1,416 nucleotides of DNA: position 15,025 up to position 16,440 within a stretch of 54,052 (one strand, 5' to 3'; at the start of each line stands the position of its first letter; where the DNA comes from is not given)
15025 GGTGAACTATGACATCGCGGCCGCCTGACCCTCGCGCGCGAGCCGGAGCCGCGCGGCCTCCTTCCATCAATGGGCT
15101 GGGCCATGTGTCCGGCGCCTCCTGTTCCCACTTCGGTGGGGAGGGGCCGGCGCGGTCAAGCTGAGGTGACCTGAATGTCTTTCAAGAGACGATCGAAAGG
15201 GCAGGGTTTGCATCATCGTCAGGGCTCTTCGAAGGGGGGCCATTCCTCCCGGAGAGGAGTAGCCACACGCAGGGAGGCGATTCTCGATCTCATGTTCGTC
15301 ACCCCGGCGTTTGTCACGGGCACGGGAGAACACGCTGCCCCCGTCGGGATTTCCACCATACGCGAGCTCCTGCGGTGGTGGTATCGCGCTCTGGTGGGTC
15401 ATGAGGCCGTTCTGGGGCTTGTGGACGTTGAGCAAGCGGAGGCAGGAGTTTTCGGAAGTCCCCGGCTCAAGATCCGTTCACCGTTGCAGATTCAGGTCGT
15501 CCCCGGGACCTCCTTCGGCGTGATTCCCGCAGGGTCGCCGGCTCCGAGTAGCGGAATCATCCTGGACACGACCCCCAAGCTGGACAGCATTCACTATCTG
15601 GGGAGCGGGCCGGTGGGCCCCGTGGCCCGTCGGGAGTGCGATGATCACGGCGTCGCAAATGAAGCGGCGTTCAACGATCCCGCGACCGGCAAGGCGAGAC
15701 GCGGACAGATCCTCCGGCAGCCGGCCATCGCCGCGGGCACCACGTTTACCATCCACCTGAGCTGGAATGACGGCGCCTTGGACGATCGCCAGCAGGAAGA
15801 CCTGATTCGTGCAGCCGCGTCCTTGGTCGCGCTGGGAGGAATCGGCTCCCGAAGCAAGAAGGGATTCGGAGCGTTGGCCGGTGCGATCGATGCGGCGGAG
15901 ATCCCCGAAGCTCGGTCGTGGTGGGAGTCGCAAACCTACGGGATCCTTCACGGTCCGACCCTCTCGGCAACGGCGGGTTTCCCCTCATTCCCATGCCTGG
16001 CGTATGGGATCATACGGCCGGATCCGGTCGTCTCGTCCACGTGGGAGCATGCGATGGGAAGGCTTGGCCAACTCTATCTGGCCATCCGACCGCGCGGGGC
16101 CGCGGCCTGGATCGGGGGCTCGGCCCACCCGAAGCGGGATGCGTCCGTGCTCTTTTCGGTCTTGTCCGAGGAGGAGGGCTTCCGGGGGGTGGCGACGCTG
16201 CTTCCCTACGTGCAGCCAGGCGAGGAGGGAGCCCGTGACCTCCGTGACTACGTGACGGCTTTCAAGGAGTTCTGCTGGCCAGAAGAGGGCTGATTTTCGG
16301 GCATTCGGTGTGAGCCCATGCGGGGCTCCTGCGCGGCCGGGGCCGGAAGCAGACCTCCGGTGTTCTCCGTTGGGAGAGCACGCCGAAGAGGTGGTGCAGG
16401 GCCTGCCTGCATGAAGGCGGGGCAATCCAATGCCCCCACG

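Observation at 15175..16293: Solitary Cmr1-family RAMP protein with no CRISPR-Cas context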

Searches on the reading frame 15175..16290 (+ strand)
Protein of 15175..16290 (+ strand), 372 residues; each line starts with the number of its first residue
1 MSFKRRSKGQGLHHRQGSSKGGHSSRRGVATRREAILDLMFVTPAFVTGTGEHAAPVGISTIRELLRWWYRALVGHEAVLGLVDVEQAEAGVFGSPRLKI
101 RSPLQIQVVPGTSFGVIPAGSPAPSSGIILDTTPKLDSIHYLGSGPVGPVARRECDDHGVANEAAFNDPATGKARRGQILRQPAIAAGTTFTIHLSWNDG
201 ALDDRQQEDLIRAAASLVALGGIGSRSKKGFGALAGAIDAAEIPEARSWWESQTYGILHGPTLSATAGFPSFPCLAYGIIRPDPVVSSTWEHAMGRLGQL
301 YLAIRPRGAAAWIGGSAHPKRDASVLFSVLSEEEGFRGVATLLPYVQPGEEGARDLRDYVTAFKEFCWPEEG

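Call 3: search_protein_families(library=pfam, proteins=[window:15175-16290:+], max_evalue=10)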
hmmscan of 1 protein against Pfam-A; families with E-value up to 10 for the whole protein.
window:15175-16290:+ (372 aa): 1 family
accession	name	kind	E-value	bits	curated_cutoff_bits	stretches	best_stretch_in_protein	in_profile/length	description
PF03787.20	RAMPs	-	4.6e-08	34.2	22.1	1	42-234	5-188/189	RAMP superfamily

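Call 4: search_protein_families(library=ncbifam, proteins=[window:15175-16290:+], max_evalue=10)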
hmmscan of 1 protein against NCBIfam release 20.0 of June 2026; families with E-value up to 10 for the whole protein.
window:15175-16290:+ (372 aa): 1 family
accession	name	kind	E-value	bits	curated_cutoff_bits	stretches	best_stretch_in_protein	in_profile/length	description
TIGR01894.1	cas_TM1795_cmr1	hypoth_equivalog_domain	2.5e-09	37.5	28.65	1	42-233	4-162/167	type III-B CRISPR module RAMP protein Cmr1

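Call 5: search_protein_families(library=padloc, proteins=[window:15175-16290:+], max_evalue=10)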
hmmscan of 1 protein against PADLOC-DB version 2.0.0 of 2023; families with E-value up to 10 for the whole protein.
window:15175-16290:+ (372 aa): 7 families
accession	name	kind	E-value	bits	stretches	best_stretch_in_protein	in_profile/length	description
PDLC01445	Cmr1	-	2e-16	58.7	2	35-102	6-72/276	"CAS-III-B,CAS-III-C; effector_G7"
PDLC01270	Cmr1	-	8.7e-11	40.5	1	37-234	4-135/139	"CAS-III-B,CAS-III-C; effector_G7"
PDLC00976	Cmr1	-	4.9e-09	34.1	2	37-104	12-82/387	Cmr1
PDLC01016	Csm3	-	1.6e-05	23.4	1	56-234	32-188/189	Csm3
PDLC01724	typeIV_Cas7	-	0.00085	17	1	173-240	211-278/329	Csf2_0_IV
PDLC01552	typeIV_Cas7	-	0.0075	13.7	1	182-252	188-256/272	CAS-IV-A; effector_G7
PDLC01585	Csm3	-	0.013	13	1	171-244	127-196/206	"CAS-III-A,CAS-III-D; effector_G7"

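Call 10: find_encoding_contigs(protein=window:15175-16290:+, flank=10000, max_places=10)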
Protein window:15175-16290:+ (372 aa): no gene with exactly this product is on record in the collection.

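Call 11: find_homologous_proteins(query=window:15175-16290:+)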
Query window:15175-16290:+ (372 aa): 8 proteins with E <= 0.001 among 8000 candidates.
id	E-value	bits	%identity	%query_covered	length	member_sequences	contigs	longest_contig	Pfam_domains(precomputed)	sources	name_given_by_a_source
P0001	2.4e-221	753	100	90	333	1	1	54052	PF03787.21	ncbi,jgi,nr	ncbi:MAG: type III-B CRISPR module RAMP protein Cmr1 [Candidatus Eisenbacteria bacterium]|jgi:CRISPR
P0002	6.5e-161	554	66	100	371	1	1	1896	PF03787.21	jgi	-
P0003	2.3e-157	542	70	91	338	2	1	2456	PF03787.21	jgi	jgi:CRISPR type III-B/RAMP module RAMP protein Cmr1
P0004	2.2e-125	437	56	91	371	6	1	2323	PF03787.21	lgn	-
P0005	7.5e-124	432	58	90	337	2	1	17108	PF03787.21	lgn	-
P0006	1.9e-122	427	57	90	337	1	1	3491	PF03787.21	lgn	-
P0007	2.5e-5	42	28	56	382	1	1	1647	PF03787.21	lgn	-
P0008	5.4e-4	37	25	57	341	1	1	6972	PF03787.21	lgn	-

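Call 13: find_encoding_contigs(protein=P0001, flank=10000)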
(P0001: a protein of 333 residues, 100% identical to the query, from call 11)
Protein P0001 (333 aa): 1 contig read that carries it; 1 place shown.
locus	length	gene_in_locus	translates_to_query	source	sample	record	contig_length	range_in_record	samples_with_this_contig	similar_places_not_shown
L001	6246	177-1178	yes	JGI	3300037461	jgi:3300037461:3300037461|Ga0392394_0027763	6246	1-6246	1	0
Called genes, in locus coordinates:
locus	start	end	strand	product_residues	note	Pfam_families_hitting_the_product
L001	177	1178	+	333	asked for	PF03787:RAMPs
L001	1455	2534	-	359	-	-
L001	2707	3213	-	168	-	-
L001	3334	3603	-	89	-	-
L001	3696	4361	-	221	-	-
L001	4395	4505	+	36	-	-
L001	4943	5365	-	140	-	PF01243:PNPOx_N, PF16242:Pyrid_ox_like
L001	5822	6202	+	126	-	PF16367:RRM_7 (weak), PF00076:RRM_1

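Call 14: find_encoding_contigs(protein=P0005, flank=10000)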
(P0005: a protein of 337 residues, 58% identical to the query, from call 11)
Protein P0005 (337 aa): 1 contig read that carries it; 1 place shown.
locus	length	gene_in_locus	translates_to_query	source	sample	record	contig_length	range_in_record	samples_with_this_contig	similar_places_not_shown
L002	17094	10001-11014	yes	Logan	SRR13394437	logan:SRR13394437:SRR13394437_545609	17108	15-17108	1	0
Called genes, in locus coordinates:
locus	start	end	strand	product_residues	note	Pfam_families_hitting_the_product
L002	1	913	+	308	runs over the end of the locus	?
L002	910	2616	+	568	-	PF00485:PRK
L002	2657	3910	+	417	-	PF14691:Fer4_20, PF00070:Pyr_redox (faint), PF01266:DAO (weak), PF07992:Pyr_redox_2, PF13450:NAD_binding_8 (weak), PF13738:Pyr_redox_3 (faint)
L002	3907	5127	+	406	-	PF01180:DHO_dh, PF01207:Dus (faint), PF13237:Fer4_10 (faint), PF00037:Fer4 (faint), PF12837:Fer4_6 (faint), PF12838:Fer4_7 (weak), PF14697:Fer4_21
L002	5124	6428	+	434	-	PF01979:Amidohydro_1, PF07969:Amidohydro_3 (weak)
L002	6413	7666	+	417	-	PF00291:PALP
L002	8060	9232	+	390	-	-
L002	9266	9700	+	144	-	-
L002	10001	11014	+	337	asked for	PF03787:RAMPs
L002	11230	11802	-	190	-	PF28474:DUF8412, PF13376:OmdA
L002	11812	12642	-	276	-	PF08902:DUF1848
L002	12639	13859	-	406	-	PF14559:TPR_19 (faint), PF13174:TPR_6 (faint)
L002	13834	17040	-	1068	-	-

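Call 23: search_solved_structures(query=A1, max_evalue=10, show_alignments=2)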
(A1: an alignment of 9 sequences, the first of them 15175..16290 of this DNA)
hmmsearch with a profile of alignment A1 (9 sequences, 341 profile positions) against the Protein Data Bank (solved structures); distinct sequences matched with E-value up to 10: 7.
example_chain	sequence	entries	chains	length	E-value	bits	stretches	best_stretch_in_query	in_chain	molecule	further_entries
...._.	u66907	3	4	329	6.3e-28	101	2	3-75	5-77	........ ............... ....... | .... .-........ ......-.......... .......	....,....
4w8x_A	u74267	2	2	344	1.5e-24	89.9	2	145-319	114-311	CRISPR system Cmr subunit Cmr1-1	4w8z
9z7q_I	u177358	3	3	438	3e-22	82.3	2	1-77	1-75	Cmr1-MntA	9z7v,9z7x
6s6b_J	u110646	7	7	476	0.00097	21.5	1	170-205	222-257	Cmr1 | Cmr1,CRISPR-associated RAMP protein, Cmr1 family,CRISPR-associated RAMP protein, Cmr1 fami | Cmr1,CRISPR-associated RAMP protein, Cmr1 family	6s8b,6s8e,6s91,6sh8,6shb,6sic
9sah_A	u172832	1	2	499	0.0014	21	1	240-268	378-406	E4-NB2 synthetic fusion protein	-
1te4_A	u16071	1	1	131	0.075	15.3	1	270-307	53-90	conserved protein MTH187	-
4xl5_C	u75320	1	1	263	0.08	15.2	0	244-270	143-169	bGFP-A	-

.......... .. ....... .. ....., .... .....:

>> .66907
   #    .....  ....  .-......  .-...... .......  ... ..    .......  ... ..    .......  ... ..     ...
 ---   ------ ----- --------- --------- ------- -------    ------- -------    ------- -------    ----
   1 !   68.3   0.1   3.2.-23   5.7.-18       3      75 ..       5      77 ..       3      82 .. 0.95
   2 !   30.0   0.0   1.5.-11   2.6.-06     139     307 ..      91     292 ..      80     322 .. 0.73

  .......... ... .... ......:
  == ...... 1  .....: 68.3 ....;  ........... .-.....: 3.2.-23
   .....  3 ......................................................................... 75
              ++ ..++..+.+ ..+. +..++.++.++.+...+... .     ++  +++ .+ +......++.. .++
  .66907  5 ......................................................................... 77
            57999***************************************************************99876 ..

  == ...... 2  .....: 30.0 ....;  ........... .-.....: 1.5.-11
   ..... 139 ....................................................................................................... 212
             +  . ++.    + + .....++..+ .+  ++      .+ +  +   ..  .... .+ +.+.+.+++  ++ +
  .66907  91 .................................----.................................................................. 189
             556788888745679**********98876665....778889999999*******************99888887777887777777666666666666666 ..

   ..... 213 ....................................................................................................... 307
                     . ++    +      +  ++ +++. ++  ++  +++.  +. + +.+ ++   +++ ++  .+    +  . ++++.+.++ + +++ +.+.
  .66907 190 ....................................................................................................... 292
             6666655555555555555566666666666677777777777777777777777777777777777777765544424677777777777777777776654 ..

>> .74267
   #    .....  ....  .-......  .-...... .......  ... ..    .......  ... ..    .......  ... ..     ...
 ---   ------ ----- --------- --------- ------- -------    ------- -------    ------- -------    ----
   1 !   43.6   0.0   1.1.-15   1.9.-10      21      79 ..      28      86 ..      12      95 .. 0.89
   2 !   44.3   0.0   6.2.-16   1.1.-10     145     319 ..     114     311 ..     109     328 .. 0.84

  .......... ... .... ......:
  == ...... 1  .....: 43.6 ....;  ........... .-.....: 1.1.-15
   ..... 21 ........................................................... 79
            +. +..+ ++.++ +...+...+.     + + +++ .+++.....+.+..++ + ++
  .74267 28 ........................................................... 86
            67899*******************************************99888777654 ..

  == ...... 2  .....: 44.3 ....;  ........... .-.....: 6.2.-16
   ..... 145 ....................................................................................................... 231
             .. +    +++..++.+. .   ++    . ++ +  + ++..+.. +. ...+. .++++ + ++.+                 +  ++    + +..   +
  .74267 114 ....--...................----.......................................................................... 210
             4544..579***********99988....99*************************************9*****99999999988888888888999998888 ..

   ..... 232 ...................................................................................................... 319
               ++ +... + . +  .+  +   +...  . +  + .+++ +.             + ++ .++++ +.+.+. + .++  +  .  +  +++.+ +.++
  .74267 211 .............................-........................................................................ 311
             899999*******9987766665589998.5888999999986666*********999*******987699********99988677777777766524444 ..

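Call 26: find_related_loci(query=A2, collection=genome_contigs, flank=10000)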
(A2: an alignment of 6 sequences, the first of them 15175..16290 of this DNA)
Query A2 (372 aa) in genome_contigs; peptide patterns used: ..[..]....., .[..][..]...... (x = any residue, [..] = any of these).
76 stretches matched a pattern; 4 encode a relative of the query (tblastn E <= 1e-3); 4 distinct loci.
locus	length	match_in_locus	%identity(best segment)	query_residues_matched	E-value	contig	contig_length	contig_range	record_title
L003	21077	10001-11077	56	13-371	7e-128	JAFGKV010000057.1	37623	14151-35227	MAG: Candidatus Fermentibacteria bacterium isolate Zod_Metabat.355 k87_1568848, whole genome shotgun sequence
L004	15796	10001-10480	32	184-344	2e-13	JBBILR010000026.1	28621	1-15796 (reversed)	MAG: Acidobacteriota bacterium isolate STF170223_bin_213 NODE_1893_length_28621_cov_13.795736, whole genome shotgun sequ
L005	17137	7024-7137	47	39-76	1e-5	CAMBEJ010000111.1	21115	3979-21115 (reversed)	MAG: Akkermansia muciniphila isolate TH-08apr19-195 genome assembly, contig: TH-08apr19-C6602, whole genome shotgun sequ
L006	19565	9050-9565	28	62-234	5e-5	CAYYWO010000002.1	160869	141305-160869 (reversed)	MAG TPA_asm: Candidatus Hadarchaeota archaeon isolate binchicken_co409_107 genome assembly, contig: NODE_2_length_160869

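Call 29: search_protein_representatives(alignment_id=A1)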
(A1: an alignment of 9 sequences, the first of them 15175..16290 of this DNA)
Query: 9 sequences, 341 profile positions. Proteins with E-value up to 0.001 (for the whole library): 7049; up to 1e-10: 3874; up to 1e-30: 119. The best 150 are listed.
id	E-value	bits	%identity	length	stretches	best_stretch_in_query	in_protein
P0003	8.6e-176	600.4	-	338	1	4-341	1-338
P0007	1.5e-98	346.5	-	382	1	1-341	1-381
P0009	5.4e-72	259.1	-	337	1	1-333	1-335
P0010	6.3e-70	252.3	-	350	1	5-315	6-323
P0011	5.2e-69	249.3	-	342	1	1-333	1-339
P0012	7.4e-69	248.8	-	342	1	4-333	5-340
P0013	1.5e-68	247.8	-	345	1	5-333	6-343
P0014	2.1e-67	244.0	-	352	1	6-333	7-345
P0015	1.9e-65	237.6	-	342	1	3-334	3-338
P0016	5.5e-64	232.8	-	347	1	4-328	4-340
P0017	2.9e-61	223.8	-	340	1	1-333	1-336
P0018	2.1e-58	214.4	-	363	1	5-322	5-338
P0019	3.4e-58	213.8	-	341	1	4-310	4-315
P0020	1.4e-56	208.4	-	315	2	151-333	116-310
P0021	2.3e-56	207.7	-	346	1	1-316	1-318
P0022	5.3e-53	196.7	-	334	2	146-333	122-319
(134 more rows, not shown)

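Call 30: predict_structure(alignment_id=A1)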
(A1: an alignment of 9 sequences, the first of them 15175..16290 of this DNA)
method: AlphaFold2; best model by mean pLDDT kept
length: 372 residues; sequences in the alignment: 9
mean_pLDDT: 69.8   pTM: 0.73
mean pLDDT of the five models: 69.8, 60.2, 58.5, 58.2, 57.6
residues with pLDDT >= 90: 66; 70-90: 164; 50-70: 65; < 50: 77
segments of 3 or more residues with pLDDT < 50: 1-28, 48-55, 126-144, 224-230, 261-275
pLDDT, mean of each block of 10 residues (from residue 1): 30 29 42 92 65 60 82 67 79 89 93 79 51 31 55 89 88 82 81 94 93 87 46 83 91 75 38 51 73 76 74 60 68 81 64 74 72 56
secondary structure, 60 per line:
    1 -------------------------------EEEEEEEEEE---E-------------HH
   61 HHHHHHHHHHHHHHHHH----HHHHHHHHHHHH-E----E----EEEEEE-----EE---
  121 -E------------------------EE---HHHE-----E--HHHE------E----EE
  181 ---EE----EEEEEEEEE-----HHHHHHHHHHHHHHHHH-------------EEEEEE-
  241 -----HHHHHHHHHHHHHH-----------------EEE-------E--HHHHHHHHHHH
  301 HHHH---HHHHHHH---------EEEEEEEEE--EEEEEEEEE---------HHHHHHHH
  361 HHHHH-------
elements in order: E32-41 H59-77 H82-93 E105-110 E190-198 H204-220 E234-239 H246-259 E277-279 H290-304 H308-314 E324-332 E335-343 H353-365

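Call 34: fold_search(model_id=the predicted structure, library=pdb)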
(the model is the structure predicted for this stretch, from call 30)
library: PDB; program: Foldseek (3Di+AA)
matches with E <= 10: 548; with E <= 0.001: 79
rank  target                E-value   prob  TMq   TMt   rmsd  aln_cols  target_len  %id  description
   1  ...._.                1.2e-10  1.00  0.47  0.57   8.2       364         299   16  Crystal structure of AF1868: Cmr1 subunit of the Cmr RNA silencing complex (released 2014-02-12)
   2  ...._A                1.5e-10  1.00  0.46  0.52   8.0       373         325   15  Type III-B CRISPR-Cas effector from Archaeoglobus fulgidus (Form 1) (released 2025-12-31)
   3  4w8x                  8.2e-09  1.00  0.43  0.48  10.2       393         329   12  Crystal Structure of Cmr1 from Pyrococcus furiosus bound to a nucleotide (released 2014-10-15)
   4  8s9t_D                8.1e-07  1.00  0.31  0.24  11.3       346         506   15  CRISPR-Cas type III-D effector complex (released 2024-04-24)
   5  6s6b_J                3.1e-06  1.00  0.44  0.35  12.1       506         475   12  Type III-B Cmr-beta Cryo-EM structure of the Apo state (released 2020-07-08)
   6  9ash_G                4.5e-06  1.00  0.34  0.53   6.0       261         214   12  Cryo-EM structure of the active Lactococcus lactis Csm bound to target in post-cleavage stage (released 2024-08-14)
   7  6ifn_F                4.7e-06  1.00  0.31  0.49  11.4       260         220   12  Crystal structure of Type III-A CRISPR Csm complex (released 2018-12-12)
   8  8s9x_D                4.7e-06  1.00  0.31  0.24  15.0       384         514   15  CRISPR-Cas type III-D effector complex bound to self-target RNA in a post-cleavage state (released 2024-04-24)
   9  6ifn_E                1.6e-05  1.00  0.30  0.47  12.4       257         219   13  Crystal structure of Type III-A CRISPR Csm complex (released 2018-12-12)
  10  8bmw_H                2.2e-05  1.00  0.31  0.41   8.5       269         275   11  SsoCsm (released 2023-03-01)
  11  9g9a_D                2.3e-05  1.00  0.30  0.52   6.8       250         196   13  CryoEM structure of Enterococcus italicus Csm-crRNA (3.2 complex) (released 2025-01-29)
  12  9no4_G                2.3e-05  1.00  0.31  0.48  11.6       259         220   12  Cryo-EM structure of Csm/AcrIIIA2/enolase 3:2 complex (released 2025-11-12)
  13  6xn3_F                3.5e-05  1.00  0.33  0.55   6.7       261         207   11  Structure of the Lactococcus lactis Csm CTR_4:3 CRISPR-Cas Complex (released 2022-01-12)
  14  9g9b_F                3.7e-05  1.00  0.30  0.52  10.1       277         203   13  CryoEM structure of Enterococcus italicus Csm-crRNA (4.3) complex (released 2025-01-29)
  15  9nq7_E                5.0e-05  1.00  0.33  0.51   7.9       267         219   11  Cryo-EM structure of Csm/AcrIIIA2/enolase 4:3 complex (released 2025-11-12)
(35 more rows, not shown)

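Call 35: find_homologous_proteins(query=A3, max_evalue=1e-20)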
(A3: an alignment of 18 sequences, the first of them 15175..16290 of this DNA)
Query A3 (18 sequences) (372 aa, profile of the alignment): 18 proteins with E <= 1e-20 among 8000 candidates.
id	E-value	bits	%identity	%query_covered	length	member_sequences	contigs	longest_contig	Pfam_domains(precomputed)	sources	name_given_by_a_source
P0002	8.4e-134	464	66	100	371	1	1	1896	PF03787.21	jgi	-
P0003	4.5e-133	462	70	91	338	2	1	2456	PF03787.21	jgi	jgi:CRISPR type III-B/RAMP module RAMP protein Cmr1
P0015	1.0e-130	454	36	88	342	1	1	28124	PF03787.21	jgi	jgi:hypothetical protein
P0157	7.7e-127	441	38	89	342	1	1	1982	PF03787.21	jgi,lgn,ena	-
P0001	2.2e-125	437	100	90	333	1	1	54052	PF03787.21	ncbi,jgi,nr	ncbi:MAG: type III-B CRISPR module RAMP protein Cmr1 [Candidatus Eisenbacteria bacterium]|jgi:CRISPR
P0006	3.8e-124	432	57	90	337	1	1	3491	PF03787.21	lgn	-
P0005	7.1e-124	432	58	90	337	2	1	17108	PF03787.21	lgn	-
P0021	2.5e-120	420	31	89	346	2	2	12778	PF03787.21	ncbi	-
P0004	2.6e-119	417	56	91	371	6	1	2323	PF03787.21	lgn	-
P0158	1.6e-117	411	35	84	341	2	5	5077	PF03787.21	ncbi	-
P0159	3.6e-111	390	34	83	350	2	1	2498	PF03787.21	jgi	-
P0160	2.0e-108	381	34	83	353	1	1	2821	PF03787.21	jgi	jgi:CRISPR type III-B/RAMP module RAMP protein Cmr1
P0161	8.1e-108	379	36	88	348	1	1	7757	PF03787.21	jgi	jgi:CRISPR type III-B/RAMP module RAMP protein Cmr1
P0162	3.8e-105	370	32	80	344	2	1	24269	PF03787.21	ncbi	ncbi:MAG: type III-B CRISPR module RAMP protein Cmr1 [Thermodesulfobacteriota bacterium]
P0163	9.9e-103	362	36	88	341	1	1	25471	PF03787.21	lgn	-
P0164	7.5e-97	343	33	86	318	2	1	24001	PF03787.21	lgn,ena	-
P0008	1.7e-27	115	25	57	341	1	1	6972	PF03787.21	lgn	-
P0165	2.4e-24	104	25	74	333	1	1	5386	PF03787.21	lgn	-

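Call 36: find_encoding_contigs(protein=P0015, flank=10000, max_places=2)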
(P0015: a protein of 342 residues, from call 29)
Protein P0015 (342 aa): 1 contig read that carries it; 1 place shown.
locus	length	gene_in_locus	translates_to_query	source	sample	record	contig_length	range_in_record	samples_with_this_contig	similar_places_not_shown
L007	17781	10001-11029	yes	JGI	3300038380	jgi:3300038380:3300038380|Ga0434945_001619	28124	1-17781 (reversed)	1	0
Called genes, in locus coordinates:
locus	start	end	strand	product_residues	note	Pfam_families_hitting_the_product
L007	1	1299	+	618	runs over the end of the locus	PF00989:PAS, PF08448:PAS_4, PF13188:PAS_8 (faint), PF13426:PAS_9, PF00512:HisKA, PF02518:HATPase_c, PF13581:HATPase_c_2 (weak)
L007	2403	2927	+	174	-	PF10040:CRISPR_Cas6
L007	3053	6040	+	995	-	PF12469:Cmr2_N, PF22335:Cas10-Cmr2_palm2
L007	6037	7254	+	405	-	PF09700:Cas_Cmr3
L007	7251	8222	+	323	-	PF03787:RAMPs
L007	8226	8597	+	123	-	PF09701:Cas_Cmr5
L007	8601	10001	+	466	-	PF03787:RAMPs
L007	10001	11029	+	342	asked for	PF03787:RAMPs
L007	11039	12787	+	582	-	-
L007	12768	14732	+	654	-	PF13432:TPR_16 (weak), PF13428:TPR_14 (faint), PF22548:AEP-TOTE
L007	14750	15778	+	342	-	PF01867:Cas_Cas1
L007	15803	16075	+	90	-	PF09827:CRISPR_Cas2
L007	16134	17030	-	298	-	-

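Call 37: find_encoding_contigs(protein=P0162, flank=10000, max_places=2)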
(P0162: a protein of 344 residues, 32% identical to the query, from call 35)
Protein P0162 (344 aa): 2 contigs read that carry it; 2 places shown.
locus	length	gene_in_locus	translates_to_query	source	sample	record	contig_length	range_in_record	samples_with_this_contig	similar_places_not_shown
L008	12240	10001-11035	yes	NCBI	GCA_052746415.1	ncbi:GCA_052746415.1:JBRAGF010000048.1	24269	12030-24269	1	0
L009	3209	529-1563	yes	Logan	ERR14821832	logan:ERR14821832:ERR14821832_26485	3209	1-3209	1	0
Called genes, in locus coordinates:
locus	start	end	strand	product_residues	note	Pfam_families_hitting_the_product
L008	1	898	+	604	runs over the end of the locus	-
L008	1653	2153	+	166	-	-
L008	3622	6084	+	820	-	PF12469:Cmr2_N, PF22335:Cas10-Cmr2_palm2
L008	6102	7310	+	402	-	PF09700:Cas_Cmr3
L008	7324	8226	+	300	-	PF03787:RAMPs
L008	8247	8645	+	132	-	PF09701:Cas_Cmr5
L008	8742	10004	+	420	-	PF03787:RAMPs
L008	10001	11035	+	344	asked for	PF03787:RAMPs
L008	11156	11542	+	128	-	-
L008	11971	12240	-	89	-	?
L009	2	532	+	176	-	?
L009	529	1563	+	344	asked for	PF03787:RAMPs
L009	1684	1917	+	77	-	-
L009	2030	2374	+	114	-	-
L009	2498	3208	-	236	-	?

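Call 38: find_encoding_contigs(protein=P0163, flank=10000, max_places=2)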
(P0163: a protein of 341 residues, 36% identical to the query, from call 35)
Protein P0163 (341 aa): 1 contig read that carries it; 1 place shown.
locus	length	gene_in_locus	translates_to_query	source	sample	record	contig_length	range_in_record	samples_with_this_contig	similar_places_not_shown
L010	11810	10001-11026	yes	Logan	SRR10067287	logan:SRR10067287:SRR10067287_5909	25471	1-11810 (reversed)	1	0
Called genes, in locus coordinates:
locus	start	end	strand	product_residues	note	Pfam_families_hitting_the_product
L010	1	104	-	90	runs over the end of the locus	-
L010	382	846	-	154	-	PF00254:FKBP_C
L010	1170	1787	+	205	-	PF10040:CRISPR_Cas6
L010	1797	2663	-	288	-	PF09651:Cas_APE2256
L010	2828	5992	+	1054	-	PF12469:Cmr2_N, PF22335:Cas10-Cmr2_palm2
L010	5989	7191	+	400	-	PF09700:Cas_Cmr3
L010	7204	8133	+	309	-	PF03787:RAMPs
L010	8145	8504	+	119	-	PF09701:Cas_Cmr5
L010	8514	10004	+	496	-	PF03787:RAMPs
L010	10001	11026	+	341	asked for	PF03787:RAMPs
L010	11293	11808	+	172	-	?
